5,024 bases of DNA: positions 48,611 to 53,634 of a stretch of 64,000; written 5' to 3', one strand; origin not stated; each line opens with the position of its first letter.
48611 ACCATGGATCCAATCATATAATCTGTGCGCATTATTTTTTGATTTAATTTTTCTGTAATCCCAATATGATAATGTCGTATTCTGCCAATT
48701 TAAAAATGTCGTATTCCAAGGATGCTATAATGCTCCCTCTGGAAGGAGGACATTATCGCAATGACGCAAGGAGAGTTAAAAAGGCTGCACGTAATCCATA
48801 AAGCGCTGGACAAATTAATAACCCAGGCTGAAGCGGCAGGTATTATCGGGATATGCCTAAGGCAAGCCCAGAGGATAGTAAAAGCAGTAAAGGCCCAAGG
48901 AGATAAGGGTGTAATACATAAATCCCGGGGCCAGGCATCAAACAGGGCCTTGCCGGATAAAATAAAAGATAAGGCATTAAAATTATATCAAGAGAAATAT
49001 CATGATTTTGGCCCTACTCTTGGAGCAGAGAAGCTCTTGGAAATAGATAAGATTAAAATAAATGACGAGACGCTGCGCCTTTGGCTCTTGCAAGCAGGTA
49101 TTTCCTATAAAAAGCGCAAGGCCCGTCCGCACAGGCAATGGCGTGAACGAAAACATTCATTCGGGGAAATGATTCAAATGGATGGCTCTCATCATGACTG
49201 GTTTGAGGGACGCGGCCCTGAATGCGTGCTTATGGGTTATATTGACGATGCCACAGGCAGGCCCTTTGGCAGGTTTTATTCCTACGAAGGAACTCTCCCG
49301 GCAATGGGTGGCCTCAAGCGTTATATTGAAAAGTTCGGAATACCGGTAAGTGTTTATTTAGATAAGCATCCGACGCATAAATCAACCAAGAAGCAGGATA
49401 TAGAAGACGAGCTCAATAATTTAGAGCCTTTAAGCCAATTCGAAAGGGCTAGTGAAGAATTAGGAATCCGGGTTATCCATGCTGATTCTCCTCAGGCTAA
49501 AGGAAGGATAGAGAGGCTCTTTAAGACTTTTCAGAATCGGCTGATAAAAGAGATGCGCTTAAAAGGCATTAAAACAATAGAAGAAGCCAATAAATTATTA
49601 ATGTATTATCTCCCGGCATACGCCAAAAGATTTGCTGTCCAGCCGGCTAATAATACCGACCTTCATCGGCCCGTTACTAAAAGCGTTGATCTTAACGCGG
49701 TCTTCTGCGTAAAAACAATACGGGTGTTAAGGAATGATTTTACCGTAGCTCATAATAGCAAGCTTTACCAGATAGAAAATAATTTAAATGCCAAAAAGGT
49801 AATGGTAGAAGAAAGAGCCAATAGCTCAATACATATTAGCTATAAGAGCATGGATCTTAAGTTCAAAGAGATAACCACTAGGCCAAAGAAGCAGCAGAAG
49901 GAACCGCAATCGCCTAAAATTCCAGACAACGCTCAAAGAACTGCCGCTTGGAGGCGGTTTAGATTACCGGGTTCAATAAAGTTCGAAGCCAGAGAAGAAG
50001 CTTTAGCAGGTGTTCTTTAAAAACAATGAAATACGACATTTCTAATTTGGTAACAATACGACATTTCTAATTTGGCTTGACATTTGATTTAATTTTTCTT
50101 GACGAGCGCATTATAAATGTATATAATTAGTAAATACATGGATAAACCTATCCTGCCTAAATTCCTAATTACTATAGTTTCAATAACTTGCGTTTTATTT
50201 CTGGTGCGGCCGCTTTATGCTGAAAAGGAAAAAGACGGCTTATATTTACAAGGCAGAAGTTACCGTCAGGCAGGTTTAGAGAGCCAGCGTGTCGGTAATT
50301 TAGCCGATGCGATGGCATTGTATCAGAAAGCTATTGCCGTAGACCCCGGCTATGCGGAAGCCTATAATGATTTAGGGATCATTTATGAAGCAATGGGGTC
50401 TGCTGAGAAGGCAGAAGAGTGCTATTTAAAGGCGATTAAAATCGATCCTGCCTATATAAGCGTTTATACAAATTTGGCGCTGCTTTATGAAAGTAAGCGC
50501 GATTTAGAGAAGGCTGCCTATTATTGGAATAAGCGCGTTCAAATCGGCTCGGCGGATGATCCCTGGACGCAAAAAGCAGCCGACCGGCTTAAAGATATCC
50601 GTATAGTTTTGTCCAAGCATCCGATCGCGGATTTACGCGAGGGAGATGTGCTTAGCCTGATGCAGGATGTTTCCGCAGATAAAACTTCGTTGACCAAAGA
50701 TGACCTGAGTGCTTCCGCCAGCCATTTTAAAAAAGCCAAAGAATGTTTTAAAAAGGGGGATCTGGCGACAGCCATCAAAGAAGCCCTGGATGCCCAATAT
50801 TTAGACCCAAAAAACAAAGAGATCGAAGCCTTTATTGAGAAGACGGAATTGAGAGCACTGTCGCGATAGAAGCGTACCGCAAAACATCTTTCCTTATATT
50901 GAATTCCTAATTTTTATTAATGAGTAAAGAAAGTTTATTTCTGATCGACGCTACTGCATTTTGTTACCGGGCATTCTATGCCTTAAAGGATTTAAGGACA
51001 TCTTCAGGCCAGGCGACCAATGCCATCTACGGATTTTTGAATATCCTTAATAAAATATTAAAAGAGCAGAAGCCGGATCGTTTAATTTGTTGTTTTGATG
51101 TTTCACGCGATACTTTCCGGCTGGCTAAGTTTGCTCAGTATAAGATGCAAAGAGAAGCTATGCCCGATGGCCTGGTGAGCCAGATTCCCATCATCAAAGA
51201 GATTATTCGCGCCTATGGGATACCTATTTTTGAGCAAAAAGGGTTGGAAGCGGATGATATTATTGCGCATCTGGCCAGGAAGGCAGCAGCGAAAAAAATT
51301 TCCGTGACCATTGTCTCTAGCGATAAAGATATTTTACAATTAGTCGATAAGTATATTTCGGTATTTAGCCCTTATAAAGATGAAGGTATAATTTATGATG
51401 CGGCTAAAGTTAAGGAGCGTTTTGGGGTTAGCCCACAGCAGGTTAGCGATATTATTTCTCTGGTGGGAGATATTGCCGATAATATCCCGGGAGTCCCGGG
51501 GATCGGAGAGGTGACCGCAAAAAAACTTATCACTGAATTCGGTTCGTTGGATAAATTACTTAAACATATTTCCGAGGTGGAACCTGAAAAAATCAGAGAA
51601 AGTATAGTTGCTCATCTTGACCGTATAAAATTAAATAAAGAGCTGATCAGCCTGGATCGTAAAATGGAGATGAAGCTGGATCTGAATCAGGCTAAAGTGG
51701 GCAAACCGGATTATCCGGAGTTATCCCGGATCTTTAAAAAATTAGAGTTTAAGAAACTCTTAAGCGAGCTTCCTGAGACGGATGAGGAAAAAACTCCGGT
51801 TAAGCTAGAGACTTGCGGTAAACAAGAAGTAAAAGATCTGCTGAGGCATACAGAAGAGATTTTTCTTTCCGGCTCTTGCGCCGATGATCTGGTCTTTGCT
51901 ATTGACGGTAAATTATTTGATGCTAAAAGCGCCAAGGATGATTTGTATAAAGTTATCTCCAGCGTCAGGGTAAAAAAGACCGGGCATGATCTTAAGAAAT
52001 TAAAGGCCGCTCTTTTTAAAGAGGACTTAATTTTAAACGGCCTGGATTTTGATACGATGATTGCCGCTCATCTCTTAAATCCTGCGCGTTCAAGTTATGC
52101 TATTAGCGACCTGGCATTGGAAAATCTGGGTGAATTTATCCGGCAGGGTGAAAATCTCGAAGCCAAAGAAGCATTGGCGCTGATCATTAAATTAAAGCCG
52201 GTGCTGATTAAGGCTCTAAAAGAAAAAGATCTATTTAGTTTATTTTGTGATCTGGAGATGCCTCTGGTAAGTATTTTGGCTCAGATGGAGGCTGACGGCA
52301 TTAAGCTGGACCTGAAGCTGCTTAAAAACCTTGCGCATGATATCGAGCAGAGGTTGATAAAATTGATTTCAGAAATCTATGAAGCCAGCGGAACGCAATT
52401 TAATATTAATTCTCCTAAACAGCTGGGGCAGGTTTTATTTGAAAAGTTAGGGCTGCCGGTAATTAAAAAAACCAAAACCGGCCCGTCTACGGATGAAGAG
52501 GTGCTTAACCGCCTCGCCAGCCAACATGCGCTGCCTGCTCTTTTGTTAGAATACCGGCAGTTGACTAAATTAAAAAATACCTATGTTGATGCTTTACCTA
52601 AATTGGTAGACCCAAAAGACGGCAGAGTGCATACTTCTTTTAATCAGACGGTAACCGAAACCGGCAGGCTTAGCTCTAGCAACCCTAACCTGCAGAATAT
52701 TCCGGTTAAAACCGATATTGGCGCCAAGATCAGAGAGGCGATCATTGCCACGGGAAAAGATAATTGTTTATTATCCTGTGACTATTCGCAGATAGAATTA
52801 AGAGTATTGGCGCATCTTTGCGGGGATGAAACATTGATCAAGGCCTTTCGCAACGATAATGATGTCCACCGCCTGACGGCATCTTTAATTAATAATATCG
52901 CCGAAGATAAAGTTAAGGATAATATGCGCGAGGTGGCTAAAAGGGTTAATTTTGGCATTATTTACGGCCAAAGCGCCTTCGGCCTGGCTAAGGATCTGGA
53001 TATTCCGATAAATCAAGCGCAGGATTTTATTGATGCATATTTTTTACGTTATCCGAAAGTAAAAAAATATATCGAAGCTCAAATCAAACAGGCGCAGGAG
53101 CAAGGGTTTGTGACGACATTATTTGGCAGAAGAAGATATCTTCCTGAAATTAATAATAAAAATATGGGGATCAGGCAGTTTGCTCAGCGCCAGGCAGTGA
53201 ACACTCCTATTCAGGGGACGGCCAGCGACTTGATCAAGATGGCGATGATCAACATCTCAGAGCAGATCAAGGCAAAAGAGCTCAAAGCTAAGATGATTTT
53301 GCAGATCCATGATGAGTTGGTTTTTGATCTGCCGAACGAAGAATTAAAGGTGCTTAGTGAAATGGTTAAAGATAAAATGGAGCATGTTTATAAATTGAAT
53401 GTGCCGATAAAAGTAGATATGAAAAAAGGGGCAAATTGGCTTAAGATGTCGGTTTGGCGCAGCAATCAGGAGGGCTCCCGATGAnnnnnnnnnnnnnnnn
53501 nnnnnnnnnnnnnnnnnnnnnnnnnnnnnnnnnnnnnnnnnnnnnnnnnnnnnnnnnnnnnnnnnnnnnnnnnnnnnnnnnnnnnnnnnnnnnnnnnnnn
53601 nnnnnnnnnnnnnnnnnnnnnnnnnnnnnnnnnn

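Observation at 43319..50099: Wood-Ljungdahl methyl-branch and acsB cluster terminated by an IS element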

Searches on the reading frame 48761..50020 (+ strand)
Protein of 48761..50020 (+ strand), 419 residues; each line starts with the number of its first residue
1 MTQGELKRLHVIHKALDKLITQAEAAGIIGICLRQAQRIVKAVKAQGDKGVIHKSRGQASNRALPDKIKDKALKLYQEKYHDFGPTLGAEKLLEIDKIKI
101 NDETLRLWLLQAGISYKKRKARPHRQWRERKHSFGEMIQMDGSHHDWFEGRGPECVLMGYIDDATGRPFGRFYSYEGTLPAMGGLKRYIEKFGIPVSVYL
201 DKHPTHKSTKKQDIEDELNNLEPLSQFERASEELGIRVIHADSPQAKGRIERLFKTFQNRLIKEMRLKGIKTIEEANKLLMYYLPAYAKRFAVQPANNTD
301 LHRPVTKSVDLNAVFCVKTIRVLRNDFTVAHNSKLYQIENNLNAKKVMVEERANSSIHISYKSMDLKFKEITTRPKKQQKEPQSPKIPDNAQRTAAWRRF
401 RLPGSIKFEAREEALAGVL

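Call 3: search_protein_families(library=pfam, proteins=[window:48761-50020:+])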
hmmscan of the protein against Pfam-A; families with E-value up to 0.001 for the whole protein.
window:48761-50020:+ (419 aa): 2 families
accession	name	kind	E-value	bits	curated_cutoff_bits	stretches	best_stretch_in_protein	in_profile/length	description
PF13518.12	HTH_28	-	0.00017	22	25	1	7-57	1-50/52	Helix-turn-helix domain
PF13384.12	HTH_23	-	0.00018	21.7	24.6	1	5-50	4-48/50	Homeodomain-like domain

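Call 4: search_protein_families(library=ncbifam, proteins=[window:48761-50020:+])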
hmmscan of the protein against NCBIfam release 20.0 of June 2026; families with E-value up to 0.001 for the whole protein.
window:48761-50020:+ (419 aa): 3 families
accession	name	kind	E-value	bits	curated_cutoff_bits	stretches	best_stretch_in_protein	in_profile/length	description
NF033594.2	transpos_ISNCY_2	equivalog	1.6e-114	382.9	250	1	11-360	2-355/368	ISNCY family transposase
NF033577.2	transpos_IS481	equivalog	1.7e-26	93.4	224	1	7-287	1-266/284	IS481 family transposase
NF033545.0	transpos_IS630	equivalog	2e-09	37.3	100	1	16-137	9-133/299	IS630 family transposase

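Call 76: find_encoding_contigs(protein=window:48761-50020:+, flank=4000, max_places=10)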
Protein window:48761-50020:+ (419 aa): 15 contigs read that carry it; 10 places shown.
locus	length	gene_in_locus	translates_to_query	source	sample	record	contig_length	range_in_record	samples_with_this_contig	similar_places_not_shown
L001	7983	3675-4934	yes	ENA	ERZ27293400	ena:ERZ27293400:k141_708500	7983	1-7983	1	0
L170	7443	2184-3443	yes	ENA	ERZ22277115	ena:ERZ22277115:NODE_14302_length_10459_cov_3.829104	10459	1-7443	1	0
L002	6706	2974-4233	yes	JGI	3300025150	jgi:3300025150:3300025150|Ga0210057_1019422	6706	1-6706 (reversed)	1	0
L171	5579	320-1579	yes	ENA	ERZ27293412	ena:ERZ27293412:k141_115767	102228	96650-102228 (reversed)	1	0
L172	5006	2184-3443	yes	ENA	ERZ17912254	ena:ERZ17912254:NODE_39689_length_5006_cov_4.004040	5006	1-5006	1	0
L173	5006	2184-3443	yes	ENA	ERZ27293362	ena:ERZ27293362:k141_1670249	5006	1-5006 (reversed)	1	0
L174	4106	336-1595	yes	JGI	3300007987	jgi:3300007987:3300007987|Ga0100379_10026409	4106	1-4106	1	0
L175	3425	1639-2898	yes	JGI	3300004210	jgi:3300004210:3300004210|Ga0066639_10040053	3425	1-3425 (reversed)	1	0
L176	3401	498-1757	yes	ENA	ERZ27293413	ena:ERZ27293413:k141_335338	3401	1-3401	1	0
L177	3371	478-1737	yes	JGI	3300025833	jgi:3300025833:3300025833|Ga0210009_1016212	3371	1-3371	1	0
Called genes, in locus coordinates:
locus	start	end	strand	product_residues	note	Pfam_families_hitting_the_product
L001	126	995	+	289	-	PF02219:MTHFR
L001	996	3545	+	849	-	PF18537:CODH_A_N, PF03598:CdhC, PF19436:ACS_CODH_B_C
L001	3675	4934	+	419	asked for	-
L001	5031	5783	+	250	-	PF13424:TPR_12 (weak), PF13432:TPR_16 (weak), PF13414:TPR_11, PF14559:TPR_19, PF13431:TPR_17 (weak), PF00515:TPR_1, PF07719:TPR_2 (weak), PF13181:TPR_8, +5 more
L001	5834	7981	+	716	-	?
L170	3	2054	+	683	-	?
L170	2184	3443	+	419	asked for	-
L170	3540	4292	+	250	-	PF13424:TPR_12 (weak), PF13432:TPR_16 (weak), PF13414:TPR_11, PF14559:TPR_19, PF13431:TPR_17 (weak), PF00515:TPR_1, PF07719:TPR_2 (weak), PF13181:TPR_8, +5 more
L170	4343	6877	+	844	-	-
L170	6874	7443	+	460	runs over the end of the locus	PF08323:Glyco_transf_5, PF00534:Glycos_transf_1, PF13692:Glyco_trans_1_4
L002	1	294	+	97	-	?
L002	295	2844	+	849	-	PF18537:CODH_A_N, PF03598:CdhC, PF19436:ACS_CODH_B_C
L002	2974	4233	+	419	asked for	-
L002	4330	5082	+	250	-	PF13424:TPR_12 (weak), PF13432:TPR_16 (weak), PF13414:TPR_11, PF14559:TPR_19, PF13431:TPR_17 (weak), PF00515:TPR_1, PF07719:TPR_2 (weak), PF13181:TPR_8, +5 more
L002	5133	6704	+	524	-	?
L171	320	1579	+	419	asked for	-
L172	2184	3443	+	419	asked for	-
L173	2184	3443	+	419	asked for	-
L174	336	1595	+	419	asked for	-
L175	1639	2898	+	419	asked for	-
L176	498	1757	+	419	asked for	-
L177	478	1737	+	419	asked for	-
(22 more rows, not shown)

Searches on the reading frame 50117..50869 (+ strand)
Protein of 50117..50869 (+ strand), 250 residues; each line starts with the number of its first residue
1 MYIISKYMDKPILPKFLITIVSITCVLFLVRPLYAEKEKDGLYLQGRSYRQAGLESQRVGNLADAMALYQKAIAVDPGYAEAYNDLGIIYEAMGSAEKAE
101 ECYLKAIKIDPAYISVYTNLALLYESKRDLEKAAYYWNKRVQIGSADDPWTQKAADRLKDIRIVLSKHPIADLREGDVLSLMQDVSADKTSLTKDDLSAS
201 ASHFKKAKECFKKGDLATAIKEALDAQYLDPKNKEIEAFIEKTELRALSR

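Call 3: search_protein_families(library=pfam, proteins=[window:50117-50869:+])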
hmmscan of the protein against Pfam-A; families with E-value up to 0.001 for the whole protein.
window:50117-50869:+ (250 aa): 14 families
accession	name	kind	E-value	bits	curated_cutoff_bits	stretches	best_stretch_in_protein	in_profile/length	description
PF07719.23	TPR_2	-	3.5e-16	58.4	27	1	80-112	1-33/34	Tetratricopeptide repeat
PF13414.12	TPR_11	-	4.3e-16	58.8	26.8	2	60-94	8-42/42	TPR repeat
PF00515.34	TPR_1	-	9.7e-16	57.3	27.8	1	80-112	1-33/34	Tetratricopeptide repeat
PF13431.12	TPR_17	-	1.3e-15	56.7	24.4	2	68-101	1-34/34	Tetratricopeptide repeat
PF13181.12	TPR_8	-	5e-15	54.8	25.7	1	80-112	1-33/34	Tetratricopeptide repeat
PF13432.12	TPR_16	-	1.6e-11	44.8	32.7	1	55-112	6-63/65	Tetratricopeptide repeat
PF13424.12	TPR_12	-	6e-11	42.8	30.1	2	57-110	14-75/77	Tetratricopeptide repeat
PF13428.12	TPR_14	-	7.5e-09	35.9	23.5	0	81-122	2-43/44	Tetratricopeptide repeat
PF14559.12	TPR_19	-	2.2e-08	34.7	25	1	60-112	5-57/68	Tetratricopeptide repeat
PF13374.12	TPR_10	-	2.6e-06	27.7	27.5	0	80-109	2-31/42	Tetratricopeptide repeat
PF13176.12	TPR_7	-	4e-05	23.8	27.9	0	83-110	2-31/36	Tetratricopeptide repeat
PF10373.15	EST1_DNA_bind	-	4.9e-05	23.4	22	0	65-93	1-29/282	Est1 DNA/RNA binding domain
PF13371.12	TPR_9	-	9.1e-05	22.8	35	1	58-111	7-60/73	Tetratricopeptide repeat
PF13174.12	TPR_6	-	0.00073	20.5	26.3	0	41-77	2-31/33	Tetratricopeptide repeat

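Call 4: search_protein_families(library=ncbifam, proteins=[window:50117-50869:+])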
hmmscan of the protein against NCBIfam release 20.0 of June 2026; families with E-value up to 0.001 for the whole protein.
window:50117-50869:+ (250 aa): 13 families
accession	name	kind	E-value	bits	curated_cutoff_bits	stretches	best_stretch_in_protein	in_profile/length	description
NF033762.1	social_mot_Tgl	equivalog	2.9e-12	46.5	225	1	51-133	36-119/252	social motility TPR repeat lipoprotein Tgl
TIGR02521.1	type_IV_pilW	equivalog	4.9e-12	45.9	154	1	44-111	29-96/234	type IV pilus biogenesis/stability protein PilW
NF040959.1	MamA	equivalog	8e-11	41.8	200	1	61-140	120-199/204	magnetosome protein MamA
TIGR02917.1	PEP_TPR_lipo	equivalog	2.9e-09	35.4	312.2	1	60-144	445-529/899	XrtA/PEP-CTERM system TPR-repeat protein PrsT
NF002725.1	PRK02603.1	equivalog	1.8e-08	34.6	143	1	48-134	37-126/173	photosystem I assembly protein Ycf3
NF047507.1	TPR_BatC_Lepto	exception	4.2e-06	26.4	175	1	58-134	70-150/214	TPR repeat-containing protein BatC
NF008391.2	PRK11189.1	equivalog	2.2e-05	24.1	250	1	57-129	76-150/297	lipoprotein NlpI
NF033758.1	gliding_GltE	equivalog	2.3e-05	23.6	225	1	72-141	282-352/411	adventurous gliding motility TPR repeat lipoprotein GltE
NF033920.0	C39_PA2778_fam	equivalog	8.2e-05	22.1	150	1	46-141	156-251/255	PA2778 family cysteine peptidase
NF040561.1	PrimPol_Msp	equivalog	0.00016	20.4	200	1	36-128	15-99/515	CRISPR-associated primase-polymerase type A1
NF053520.1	HK_Porph_FimS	equivalog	0.00016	20.1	600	0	38-110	116-194/618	sensor histidine kinase FimS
NF008520.0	PRK11447.1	equivalog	0.00047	18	858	1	57-138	362-442/1157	cellulose synthase complex outer membrane protein BcsC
TIGR00990.1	3a0801s09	subfamily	0.0009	18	757.25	1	59-142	344-427/615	mitochondrial import receptor subunit TOM70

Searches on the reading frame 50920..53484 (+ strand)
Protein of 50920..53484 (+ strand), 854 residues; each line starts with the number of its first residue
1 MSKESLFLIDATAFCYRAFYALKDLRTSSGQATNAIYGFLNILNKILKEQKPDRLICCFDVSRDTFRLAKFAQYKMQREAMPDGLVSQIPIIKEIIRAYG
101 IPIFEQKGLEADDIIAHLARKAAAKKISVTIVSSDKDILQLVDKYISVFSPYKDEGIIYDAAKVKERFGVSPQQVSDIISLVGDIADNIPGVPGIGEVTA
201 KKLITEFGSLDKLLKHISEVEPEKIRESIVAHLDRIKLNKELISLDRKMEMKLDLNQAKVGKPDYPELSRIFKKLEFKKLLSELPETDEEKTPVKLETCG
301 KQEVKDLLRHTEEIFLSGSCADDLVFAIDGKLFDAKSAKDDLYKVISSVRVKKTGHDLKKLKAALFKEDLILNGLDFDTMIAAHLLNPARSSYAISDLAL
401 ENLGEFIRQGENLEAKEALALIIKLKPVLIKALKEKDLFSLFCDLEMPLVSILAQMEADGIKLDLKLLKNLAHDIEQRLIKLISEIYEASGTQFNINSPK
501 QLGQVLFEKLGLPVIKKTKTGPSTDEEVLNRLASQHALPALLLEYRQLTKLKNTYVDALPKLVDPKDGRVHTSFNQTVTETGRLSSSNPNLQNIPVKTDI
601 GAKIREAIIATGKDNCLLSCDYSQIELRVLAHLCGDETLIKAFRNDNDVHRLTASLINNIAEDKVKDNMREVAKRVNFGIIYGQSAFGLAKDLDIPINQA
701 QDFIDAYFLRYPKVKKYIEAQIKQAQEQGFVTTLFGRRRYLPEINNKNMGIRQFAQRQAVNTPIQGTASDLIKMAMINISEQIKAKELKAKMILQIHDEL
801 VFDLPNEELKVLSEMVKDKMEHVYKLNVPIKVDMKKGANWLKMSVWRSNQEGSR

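Call 3: search_protein_families(library=pfam, proteins=[window:50920-53484:+])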
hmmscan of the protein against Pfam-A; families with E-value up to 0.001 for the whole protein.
window:50920-53484:+ (854 aa): 5 families
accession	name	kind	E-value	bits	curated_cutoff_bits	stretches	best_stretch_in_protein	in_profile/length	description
PF00476.26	DNA_pol_A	-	7.3e-164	545.7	34.3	1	467-841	3-380/381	DNA polymerase family A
PF02739.22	5_3_exonuc_N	-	4.5e-56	189.5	34.3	1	6-169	2-164/164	5'-3' exonuclease, N-terminal resolvase-like domain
PF01367.25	5_3_exonuc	-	8.3e-29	100.4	40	1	170-264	1-95/97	5'-3' exonuclease, C-terminal SAM fold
PF22619.2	DNA_polI_exo1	-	1.6e-08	34.9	27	1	336-401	34-99/140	DNA polymerase I, ribonuclease H-like domain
PF12826.13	HHH_2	-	0.00038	21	27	0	191-215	7-31/64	Helix-hairpin-helix motif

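Call 4: search_protein_families(library=ncbifam, proteins=[window:50920-53484:+])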
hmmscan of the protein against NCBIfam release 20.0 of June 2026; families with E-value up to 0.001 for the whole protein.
window:50920-53484:+ (854 aa): 16 families
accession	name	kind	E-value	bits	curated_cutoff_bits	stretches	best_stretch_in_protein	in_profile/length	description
NF004397.1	PRK05755.1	equivalog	6e-301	1001.1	720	1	5-842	2-887/889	DNA polymerase I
TIGR00593.1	pola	equivalog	2.6e-282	939.4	600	1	6-843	1-889/890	DNA polymerase I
NF011539.0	PRK14975.1-3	equivalog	3.4e-80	270.1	640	1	308-841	79-626/628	bifunctional 3'-5' exonuclease/DNA polymerase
NF011540.0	PRK14975.1-4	equivalog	4.4e-68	230.2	601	1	440-842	187-575/576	bifunctional 3'-5' exonuclease/DNA polymerase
NF011547.0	PRK14976.1-4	equivalog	9.9e-66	221.9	305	1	4-283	2-287/291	5'-3' exonuclease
NF011541.0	PRK14975.2-1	equivalog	5.9e-65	219.8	871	1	444-841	213-634/645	bifunctional 3'-5' exonuclease/DNA polymerase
NF011545.0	PRK14976.1-2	equivalog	1.9e-58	198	434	1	3-256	6-258/287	5'-3' exonuclease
NF011546.0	PRK14976.1-3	equivalog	1.3e-52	178.9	347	1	5-286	4-292/297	5'-3' exonuclease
NF038380.1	phage_DpoZ_1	exception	1.2e-50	172.5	500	1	435-842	173-604/607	aminoadenine-incorporating DNA polymerase DpoZ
NF007017.0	PRK09482.1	equivalog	7e-47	160.1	261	1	5-260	4-254/257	flap endonuclease Xni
NF011542.0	PRK14975.2-2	equivalog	6.4e-45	153.6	1061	1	549-845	483-793/802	bifunctional 3'-5' exonuclease/DNA polymerase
NF011543.0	PRK14975.2-3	equivalog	1e-34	119.7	1139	1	485-840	466-835/853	bifunctional 3'-5' exonuclease/DNA polymerase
NF038381.1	phage_DpoZ_2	exception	6.3e-21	74.3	350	1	446-818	315-731/754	aminoadenine-incorporating DNA polymerase DpoZ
NF011538.0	PRK14975.1-1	equivalog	3.4e-17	62.1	389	1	477-825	204-533/557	bifunctional 3'-5' exonuclease/DNA polymerase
NF011544.0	PRK14976.1-1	equivalog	2.9e-05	23.7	228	1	29-230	35-227/278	5'-3' exonuclease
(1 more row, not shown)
